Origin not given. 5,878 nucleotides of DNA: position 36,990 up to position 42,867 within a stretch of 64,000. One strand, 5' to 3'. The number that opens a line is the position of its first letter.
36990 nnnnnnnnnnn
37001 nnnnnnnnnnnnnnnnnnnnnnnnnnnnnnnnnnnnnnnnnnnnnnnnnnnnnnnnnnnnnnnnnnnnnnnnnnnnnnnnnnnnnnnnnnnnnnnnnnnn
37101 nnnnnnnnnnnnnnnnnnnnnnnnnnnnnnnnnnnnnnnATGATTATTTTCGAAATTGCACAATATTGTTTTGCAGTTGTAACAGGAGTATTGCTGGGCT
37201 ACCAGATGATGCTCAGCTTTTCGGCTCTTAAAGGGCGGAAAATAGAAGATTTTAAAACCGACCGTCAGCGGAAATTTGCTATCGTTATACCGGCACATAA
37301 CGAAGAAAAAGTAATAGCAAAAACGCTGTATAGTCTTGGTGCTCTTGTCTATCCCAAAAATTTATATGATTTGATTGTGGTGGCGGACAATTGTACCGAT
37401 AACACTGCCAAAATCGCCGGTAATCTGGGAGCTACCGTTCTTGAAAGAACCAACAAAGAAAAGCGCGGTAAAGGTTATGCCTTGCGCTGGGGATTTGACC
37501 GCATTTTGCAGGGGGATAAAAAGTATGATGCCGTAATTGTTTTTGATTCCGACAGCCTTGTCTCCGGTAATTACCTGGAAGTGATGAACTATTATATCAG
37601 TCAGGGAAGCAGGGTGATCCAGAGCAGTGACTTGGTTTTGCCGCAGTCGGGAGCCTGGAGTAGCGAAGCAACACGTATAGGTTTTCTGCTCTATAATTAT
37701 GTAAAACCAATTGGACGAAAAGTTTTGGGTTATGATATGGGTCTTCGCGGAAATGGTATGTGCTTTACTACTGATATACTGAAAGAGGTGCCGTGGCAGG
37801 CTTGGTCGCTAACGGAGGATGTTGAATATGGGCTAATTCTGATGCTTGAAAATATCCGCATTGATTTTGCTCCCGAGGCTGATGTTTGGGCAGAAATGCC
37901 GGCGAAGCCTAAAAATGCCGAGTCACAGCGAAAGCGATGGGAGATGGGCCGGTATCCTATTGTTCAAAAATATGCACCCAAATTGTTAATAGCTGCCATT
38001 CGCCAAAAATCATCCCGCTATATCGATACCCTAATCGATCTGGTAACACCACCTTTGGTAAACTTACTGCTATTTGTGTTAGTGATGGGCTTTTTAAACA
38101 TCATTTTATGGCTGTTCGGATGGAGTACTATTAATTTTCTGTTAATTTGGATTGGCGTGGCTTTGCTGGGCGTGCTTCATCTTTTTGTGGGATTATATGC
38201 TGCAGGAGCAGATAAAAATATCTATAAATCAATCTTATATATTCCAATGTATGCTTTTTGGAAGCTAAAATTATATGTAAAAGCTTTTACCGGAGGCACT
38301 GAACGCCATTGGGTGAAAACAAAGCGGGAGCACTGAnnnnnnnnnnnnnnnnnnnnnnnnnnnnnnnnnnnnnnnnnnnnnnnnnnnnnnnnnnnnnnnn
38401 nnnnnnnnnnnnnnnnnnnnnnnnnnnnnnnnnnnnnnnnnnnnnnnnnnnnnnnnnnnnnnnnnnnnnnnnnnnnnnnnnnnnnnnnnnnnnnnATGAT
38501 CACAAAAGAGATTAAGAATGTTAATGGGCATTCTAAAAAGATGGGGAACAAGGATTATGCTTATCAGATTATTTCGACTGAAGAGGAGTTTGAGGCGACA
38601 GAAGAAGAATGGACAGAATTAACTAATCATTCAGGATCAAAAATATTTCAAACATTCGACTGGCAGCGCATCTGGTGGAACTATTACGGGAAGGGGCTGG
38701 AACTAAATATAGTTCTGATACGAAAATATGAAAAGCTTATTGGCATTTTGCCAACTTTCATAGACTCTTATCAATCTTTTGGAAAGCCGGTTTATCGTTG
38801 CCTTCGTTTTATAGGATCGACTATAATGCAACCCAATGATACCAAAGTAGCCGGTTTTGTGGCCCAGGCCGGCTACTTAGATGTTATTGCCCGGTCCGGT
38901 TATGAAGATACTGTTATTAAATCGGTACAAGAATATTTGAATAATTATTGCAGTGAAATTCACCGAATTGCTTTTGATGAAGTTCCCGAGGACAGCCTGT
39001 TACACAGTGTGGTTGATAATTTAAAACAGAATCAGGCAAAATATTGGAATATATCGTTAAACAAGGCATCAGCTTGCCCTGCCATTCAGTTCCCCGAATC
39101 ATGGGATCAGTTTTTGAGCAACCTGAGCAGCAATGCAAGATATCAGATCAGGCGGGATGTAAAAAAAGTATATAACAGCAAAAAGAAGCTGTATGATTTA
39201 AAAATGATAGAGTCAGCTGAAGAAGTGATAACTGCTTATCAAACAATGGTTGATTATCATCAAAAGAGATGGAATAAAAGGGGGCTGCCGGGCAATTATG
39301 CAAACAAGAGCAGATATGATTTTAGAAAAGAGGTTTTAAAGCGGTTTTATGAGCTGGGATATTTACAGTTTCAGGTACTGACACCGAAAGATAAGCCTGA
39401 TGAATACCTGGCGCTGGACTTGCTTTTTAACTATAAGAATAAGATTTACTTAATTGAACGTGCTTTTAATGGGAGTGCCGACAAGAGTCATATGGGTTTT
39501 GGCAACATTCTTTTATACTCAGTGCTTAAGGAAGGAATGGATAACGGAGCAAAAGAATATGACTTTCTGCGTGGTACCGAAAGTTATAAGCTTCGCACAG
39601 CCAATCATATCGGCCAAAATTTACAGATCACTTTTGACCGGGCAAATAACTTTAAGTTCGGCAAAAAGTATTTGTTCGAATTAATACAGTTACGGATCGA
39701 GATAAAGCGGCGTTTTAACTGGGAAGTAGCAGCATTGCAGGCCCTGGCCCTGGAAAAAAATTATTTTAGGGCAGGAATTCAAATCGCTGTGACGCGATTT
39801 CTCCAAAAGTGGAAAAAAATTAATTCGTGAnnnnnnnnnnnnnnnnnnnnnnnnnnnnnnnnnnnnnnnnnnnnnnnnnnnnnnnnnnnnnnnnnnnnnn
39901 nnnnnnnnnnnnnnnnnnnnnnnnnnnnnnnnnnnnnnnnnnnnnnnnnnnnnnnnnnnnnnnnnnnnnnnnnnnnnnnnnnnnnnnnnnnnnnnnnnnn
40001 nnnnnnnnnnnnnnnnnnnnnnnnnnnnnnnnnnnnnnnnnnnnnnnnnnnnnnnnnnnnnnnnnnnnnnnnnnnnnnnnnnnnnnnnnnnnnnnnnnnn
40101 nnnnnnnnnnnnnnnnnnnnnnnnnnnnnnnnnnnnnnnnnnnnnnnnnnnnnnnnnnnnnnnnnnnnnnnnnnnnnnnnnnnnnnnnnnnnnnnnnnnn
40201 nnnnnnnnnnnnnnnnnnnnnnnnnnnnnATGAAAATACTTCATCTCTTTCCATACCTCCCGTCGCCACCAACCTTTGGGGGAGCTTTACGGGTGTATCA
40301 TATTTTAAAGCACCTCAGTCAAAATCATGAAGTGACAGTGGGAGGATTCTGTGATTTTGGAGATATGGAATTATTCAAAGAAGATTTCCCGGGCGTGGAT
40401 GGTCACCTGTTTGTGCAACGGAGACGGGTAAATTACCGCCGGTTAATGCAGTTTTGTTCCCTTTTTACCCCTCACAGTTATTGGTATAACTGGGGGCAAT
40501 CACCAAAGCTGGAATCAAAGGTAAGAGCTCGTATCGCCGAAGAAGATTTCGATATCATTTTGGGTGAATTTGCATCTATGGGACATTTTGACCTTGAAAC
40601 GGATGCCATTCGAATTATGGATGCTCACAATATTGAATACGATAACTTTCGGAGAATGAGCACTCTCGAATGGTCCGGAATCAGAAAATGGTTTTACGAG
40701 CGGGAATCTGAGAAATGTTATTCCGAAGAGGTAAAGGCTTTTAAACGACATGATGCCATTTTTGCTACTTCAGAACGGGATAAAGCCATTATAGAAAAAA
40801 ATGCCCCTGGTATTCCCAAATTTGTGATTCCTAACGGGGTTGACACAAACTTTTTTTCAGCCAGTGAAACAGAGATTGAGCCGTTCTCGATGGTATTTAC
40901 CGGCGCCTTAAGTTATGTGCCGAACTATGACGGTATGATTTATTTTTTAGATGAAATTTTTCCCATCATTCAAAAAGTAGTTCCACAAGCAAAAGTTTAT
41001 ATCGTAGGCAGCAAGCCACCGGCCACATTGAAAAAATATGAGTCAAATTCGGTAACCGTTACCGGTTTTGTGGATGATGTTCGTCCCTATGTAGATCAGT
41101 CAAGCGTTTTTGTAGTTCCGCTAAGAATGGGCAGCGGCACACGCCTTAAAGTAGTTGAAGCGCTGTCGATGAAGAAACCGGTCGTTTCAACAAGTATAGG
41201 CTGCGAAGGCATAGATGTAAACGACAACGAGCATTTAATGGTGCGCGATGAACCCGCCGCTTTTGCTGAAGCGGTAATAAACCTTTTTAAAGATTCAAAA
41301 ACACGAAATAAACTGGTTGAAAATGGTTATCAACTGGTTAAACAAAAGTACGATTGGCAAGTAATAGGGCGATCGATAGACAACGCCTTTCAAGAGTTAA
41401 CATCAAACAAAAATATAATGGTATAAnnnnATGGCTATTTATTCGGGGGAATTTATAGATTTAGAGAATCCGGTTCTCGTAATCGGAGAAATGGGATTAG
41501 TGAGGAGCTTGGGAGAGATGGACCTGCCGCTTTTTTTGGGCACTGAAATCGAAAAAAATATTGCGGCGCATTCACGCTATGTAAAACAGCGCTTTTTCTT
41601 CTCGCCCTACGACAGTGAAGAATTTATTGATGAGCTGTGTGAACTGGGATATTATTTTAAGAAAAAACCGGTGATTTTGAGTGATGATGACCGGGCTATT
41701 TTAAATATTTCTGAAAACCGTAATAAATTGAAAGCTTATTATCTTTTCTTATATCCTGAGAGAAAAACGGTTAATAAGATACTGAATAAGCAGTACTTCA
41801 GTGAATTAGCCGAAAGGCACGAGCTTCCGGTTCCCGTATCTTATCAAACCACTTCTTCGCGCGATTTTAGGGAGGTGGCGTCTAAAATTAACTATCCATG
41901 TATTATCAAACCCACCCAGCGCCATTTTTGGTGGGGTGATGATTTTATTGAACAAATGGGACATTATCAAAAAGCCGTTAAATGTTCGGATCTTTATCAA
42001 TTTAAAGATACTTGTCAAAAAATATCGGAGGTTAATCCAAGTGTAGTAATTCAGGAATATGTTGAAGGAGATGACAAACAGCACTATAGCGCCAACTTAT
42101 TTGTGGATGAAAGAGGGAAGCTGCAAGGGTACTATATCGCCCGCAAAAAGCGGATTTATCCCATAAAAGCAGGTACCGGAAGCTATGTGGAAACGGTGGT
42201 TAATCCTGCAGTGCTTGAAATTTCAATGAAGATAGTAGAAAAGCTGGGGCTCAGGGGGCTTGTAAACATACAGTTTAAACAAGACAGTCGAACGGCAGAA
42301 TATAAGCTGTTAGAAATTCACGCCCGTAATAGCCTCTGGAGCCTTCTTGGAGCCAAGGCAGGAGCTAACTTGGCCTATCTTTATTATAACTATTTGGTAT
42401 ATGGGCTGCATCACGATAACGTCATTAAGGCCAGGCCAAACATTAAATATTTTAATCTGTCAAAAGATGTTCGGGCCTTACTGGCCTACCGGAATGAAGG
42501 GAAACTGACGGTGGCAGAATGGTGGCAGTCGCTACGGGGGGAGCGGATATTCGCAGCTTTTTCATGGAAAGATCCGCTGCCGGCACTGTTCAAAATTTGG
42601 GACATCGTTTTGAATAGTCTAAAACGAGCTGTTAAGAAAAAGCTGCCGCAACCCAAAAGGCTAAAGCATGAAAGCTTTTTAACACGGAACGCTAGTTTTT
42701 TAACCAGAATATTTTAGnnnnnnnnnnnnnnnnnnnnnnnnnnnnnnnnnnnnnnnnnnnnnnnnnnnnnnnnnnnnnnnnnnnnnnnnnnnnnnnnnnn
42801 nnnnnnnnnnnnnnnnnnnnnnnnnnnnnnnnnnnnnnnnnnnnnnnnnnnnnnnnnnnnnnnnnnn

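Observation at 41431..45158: Three tandem ATP-grasp ligases that all replace the metal-binding Asn with His (E-x-H-x-R)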

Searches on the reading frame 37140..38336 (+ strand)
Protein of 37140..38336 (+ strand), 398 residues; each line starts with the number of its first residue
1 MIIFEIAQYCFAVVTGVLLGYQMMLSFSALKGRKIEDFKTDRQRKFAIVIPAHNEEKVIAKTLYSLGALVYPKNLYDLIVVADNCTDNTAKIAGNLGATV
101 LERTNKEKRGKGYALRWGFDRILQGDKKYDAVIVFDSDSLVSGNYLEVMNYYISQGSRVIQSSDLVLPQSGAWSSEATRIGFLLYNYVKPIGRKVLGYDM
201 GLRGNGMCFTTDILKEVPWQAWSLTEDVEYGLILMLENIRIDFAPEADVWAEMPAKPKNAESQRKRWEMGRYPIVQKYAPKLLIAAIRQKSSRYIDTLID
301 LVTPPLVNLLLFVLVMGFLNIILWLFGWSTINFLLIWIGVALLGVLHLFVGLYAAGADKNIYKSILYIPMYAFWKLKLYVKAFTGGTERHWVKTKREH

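Call 3: search_protein_families(library=pfam, proteins=[window:37140-38336:+], max_evalue=0.01)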
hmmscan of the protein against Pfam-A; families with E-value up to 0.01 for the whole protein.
window:37140-38336:+ (398 aa): 3 families
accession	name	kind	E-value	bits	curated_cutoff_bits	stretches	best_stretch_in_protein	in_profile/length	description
PF13641.12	Glyco_tranf_2_3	-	8.5e-25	88.5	27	1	44-270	2-230/230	Glycosyltransferase like family 2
PF00535.33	Glycos_transf_2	-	2.3e-15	57.4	23.3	1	48-168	2-120/168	Glycosyl transferase family 2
PF13632.12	Glyco_trans_2_3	-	7.1e-15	55.8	27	1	132-336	2-188/198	Glycosyl transferase family group 2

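Call 51: search_protein_families(library=ncbifam, proteins=[window:37140-38336:+], max_evalue=0.00001)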
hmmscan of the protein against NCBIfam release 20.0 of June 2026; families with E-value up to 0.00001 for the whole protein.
window:37140-38336:+ (398 aa): 8 families
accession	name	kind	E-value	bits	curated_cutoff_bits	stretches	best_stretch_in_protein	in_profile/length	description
NF041865.1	EpsU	equivalog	1.2e-81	274.7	700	1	20-397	14-391/394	exopolysaccharide biosynthesis GT2 family glycosyltransferase EpsU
TIGR03937.1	PgaC_IcaA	equivalog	3.6e-18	65.7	422.3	1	30-379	31-381/407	poly-beta-1,6-N-acetyl-D-glucosamine synthase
NF053846.1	glyco_with_XrtP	equivalog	1.1e-12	47.4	520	0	215-384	243-420/440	XrtP-associated glycosyltransferase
NF010496.0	PRK13915.1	equivalog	6.6e-10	38.6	262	1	34-117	23-109/307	glucosyl-3-phosphoglycerate synthase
TIGR04182.1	glyco_TIGR04182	equivalog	2.8e-08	33.5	325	1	47-157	3-101/293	S-layer glycoprotein N-glycosyltransferase AglJ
TIGR03469.1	HpnB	hypoth_equivalog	3e-07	29.8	379.25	1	44-99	44-98/386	hopene-associated glycosyltransferase HpnB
TIGR04283.1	glyco_like_mftF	equivalog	7e-07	29.1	182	1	47-118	2-67/221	TIGR04283 family arsenosugar biosynthesis glycosyltransferase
TIGR03965.1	mycofact_glyco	equivalog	1.2e-06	27.7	280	1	39-149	69-175/467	mycofactocin biosynthesis glycosyltransferase MftF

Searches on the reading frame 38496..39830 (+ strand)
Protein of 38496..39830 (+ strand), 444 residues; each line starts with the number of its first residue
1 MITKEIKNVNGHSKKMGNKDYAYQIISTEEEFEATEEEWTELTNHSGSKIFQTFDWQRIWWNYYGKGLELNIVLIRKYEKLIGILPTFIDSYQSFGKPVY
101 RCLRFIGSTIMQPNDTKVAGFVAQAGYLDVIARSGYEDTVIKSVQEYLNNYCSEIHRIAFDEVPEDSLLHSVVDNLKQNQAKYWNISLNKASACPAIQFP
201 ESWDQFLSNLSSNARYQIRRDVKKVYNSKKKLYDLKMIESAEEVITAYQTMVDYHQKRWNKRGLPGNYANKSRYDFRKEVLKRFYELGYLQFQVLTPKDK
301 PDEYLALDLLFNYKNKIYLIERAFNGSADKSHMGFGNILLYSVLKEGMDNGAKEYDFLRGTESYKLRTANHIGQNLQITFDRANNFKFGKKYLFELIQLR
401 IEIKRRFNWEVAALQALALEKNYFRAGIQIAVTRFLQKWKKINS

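Call 3: search_protein_families(library=pfam, proteins=[window:38496-39830:+], max_evalue=0.01)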
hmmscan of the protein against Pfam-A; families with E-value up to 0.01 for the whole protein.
window:38496-39830:+ (444 aa): 2 families
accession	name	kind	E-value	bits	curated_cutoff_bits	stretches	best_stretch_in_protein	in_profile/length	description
PF13480.13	Acetyltransf_6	-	5.4e-13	49.7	22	1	212-365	1-142/143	Acetyltransferase (GNAT) domain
PF04339.18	FemAB_like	-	0.009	15.6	27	0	201-278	170-243/369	Peptidogalycan biosysnthesis/recognition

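Call 4: search_protein_families(library=ncbifam, proteins=[window:38496-39830:+], max_evalue=0.01)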
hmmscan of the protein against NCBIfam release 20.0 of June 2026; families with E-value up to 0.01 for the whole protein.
window:38496-39830:+ (444 aa): 0 families

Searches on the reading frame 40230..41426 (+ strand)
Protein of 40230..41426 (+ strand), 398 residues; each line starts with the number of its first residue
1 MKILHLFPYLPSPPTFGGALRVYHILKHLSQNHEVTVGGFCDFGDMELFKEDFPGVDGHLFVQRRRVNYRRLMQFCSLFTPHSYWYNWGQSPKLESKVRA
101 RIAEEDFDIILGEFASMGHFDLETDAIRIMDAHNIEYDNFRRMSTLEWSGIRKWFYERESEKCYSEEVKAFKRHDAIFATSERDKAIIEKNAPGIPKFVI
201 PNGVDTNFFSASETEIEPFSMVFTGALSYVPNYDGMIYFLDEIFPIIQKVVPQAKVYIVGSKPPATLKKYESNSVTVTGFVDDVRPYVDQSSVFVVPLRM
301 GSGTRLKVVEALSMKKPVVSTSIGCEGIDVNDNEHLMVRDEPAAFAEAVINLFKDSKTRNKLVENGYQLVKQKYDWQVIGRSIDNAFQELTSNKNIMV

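Call 3: search_protein_families(library=pfam, proteins=[window:40230-41426:+], max_evalue=0.01)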
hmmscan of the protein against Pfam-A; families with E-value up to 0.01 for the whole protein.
window:40230-41426:+ (398 aa): 4 families
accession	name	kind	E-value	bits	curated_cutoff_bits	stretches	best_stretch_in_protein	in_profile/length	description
PF13692.12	Glyco_trans_1_4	-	3.1e-29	102.5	27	1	220-355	3-142/142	Glycosyl transferases group 1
PF00534.26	Glycos_transf_1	-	5.6e-14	52.5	26.4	1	218-368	15-171/172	Glycosyl transferases group 1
PF13439.12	Glyco_transf_4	-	1.3e-07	32.3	28.5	1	17-207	3-169/170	Glycosyltransferase Family 4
PF13524.12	Glyco_trans_1_2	-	0.00044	20.7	25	1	251-377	12-136/144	Glycosyl transferase-like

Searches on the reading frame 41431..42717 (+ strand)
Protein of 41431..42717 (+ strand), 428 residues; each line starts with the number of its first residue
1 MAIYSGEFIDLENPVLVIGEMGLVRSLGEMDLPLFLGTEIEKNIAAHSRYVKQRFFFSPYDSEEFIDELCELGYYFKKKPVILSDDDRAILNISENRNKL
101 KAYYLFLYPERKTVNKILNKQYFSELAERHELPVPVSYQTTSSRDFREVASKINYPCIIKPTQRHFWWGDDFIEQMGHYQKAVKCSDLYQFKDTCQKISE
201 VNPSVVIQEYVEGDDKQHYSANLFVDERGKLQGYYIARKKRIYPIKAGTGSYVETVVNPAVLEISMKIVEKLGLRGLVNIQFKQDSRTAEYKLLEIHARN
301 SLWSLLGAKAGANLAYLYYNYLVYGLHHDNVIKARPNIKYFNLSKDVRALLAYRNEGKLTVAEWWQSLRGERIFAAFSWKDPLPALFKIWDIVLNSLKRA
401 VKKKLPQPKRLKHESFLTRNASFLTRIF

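Call 3: search_protein_families(library=pfam, proteins=[window:41431-42717:+], max_evalue=0.01)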
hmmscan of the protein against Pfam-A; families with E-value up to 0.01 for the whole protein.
window:41431-42717:+ (428 aa): 5 families
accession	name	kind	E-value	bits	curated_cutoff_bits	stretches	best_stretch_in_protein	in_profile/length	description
PF15632.11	ATPgrasp_Ter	-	2.3e-10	40.8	29.1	1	204-338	4-123/131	ATP-grasp in the biosynthetic pathway with Ter operon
PF02786.22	CPSase_L_D2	-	4.5e-07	30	19.8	0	261-309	141-189/211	Carbamoyl-phosphate synthase L chain, ATP binding domain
PF13535.11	ATP-grasp_4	-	1.2e-05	25.4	27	1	153-240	1-87/160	ATP-grasp domain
PF14397.11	ATPgrasp_ST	-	0.00036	20.3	31.4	1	105-215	7-124/278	Sugar-transfer associated ATP-grasp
PF02222.28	ATP-grasp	-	0.0028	17.8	27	0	126-186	2-63/179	ATP-grasp domain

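Call 4: search_protein_families(library=ncbifam, proteins=[window:41431-42717:+], max_evalue=0.01)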
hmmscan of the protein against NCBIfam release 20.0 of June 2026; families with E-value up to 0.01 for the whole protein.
window:41431-42717:+ (428 aa): 13 families
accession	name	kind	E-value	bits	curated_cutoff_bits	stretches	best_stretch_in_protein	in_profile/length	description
NF009402.0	PRK12767.1-1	equivalog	5.9e-15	54.9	218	1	47-327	42-303/329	carbamoyl phosphate synthase-like protein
NF009404.0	PRK12767.1-3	equivalog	1.7e-13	50.2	316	1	58-341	49-325/344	carbamoyl phosphate synthase-like protein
TIGR01369.1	CPSaseII_lrg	equivalog_domain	1.5e-09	36.1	1027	2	263-311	265-313/1052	carbamoyl-phosphate synthase (glutamine-hydrolyzing) large subunit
NF009406.0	PRK12767.1-5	equivalog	1.4e-08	34.2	271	1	61-322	55-293/327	carbamoyl phosphate synthase-like protein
NF005315.0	PRK06849.1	equivalog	2.2e-07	30.3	406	1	92-287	89-264/389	hypothetical protein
NF009405.0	PRK12767.1-4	equivalog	3e-07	29.7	390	1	49-313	41-279/320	carbamoyl phosphate synthase-like protein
NF003671.0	PRK05294.1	equivalog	5.6e-07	27.5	599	1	111-162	120-171/1058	carbamoyl-phosphate synthase large subunit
TIGR02144.1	LysX_arch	equivalog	0.00022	20.4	275.6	1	119-273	87-229/281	lysine biosynthesis protein LysX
TIGR00768.1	rimK_fam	subfamily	0.00071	19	143.4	1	114-215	82-172/276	RimK family alpha-L-glutamate ligase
TIGR02068.2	cya_phycin_syn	equivalog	0.0018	16.3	850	1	118-215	212-298/862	cyanophycin synthetase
NF002563.0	PRK02186.1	subfamily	0.0021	16.4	625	1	120-229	108-203/890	argininosuccinate lyase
NF002378.0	PRK01372.1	subfamily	0.0023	16.7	243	1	118-296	99-267/305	D-alanine--D-alanine ligase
TIGR01205.1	D_ala_D_alaTIGR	subfamily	0.0059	15.6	245.65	0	119-296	106-283/318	D-alanine--D-alanine ligase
